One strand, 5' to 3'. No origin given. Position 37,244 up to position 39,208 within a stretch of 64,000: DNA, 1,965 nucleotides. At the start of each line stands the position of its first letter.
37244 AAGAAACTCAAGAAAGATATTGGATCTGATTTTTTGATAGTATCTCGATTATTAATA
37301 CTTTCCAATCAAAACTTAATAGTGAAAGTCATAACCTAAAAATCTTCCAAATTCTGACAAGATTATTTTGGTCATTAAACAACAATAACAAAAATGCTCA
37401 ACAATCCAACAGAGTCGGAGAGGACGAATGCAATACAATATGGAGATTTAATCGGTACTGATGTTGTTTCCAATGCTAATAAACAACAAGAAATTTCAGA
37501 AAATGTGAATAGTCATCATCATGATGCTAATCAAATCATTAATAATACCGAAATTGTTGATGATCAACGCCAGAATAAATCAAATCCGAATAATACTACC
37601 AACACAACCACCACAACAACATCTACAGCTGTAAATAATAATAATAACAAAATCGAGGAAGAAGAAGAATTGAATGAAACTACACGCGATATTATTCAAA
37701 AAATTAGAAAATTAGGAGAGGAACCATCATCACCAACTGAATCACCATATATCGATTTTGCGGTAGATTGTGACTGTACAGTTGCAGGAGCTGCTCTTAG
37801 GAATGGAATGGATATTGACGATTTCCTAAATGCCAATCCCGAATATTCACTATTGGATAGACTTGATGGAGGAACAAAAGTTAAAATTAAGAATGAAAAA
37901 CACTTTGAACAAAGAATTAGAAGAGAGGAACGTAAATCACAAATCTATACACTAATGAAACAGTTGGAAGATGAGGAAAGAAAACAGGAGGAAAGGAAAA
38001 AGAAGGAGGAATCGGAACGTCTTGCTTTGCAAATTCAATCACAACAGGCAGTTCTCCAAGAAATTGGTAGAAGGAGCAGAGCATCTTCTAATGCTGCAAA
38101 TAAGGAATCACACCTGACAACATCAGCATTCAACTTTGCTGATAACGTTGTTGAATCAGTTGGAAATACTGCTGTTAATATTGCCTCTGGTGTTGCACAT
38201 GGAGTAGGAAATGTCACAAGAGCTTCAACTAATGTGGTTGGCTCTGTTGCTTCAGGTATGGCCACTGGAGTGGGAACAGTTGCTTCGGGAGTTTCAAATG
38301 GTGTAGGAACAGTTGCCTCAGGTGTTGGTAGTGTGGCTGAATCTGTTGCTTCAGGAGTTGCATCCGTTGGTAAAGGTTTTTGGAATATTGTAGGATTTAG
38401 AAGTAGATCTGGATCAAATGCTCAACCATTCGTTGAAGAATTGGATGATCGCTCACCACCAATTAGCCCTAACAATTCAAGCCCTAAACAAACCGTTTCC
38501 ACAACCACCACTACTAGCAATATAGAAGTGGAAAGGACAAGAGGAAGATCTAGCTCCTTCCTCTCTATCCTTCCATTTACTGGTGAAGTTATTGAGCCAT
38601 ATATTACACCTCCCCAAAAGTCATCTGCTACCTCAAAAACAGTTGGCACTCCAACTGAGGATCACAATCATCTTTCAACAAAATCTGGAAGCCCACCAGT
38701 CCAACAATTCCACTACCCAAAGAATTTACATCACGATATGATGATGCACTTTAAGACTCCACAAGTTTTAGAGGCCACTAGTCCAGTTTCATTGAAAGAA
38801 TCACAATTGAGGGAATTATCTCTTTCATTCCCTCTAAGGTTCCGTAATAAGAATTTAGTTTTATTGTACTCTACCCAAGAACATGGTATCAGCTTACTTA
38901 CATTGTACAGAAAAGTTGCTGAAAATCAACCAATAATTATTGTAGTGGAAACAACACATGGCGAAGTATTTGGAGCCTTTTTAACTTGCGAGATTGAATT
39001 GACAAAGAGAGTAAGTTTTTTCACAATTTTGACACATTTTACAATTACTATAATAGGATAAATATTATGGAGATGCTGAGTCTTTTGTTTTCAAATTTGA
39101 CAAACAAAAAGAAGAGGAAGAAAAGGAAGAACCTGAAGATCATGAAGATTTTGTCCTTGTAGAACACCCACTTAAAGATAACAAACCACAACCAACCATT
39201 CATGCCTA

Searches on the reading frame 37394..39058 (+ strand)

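Call 74: search_protein_families(library=pfam, proteins=[window:37394-39058:+], max_evalue=0.001)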
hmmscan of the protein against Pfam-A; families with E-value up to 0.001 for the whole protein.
window:37394-39058:+ (555 aa): 2 families
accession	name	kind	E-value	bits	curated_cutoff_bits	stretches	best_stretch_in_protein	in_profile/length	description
PF07534.22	TLD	-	8.6e-16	58.8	24.5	1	467-539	8-80/170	TLDc domain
PF06911.18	Senescence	-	0.00073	19.9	24.6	1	210-335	44-173/184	Senescence domain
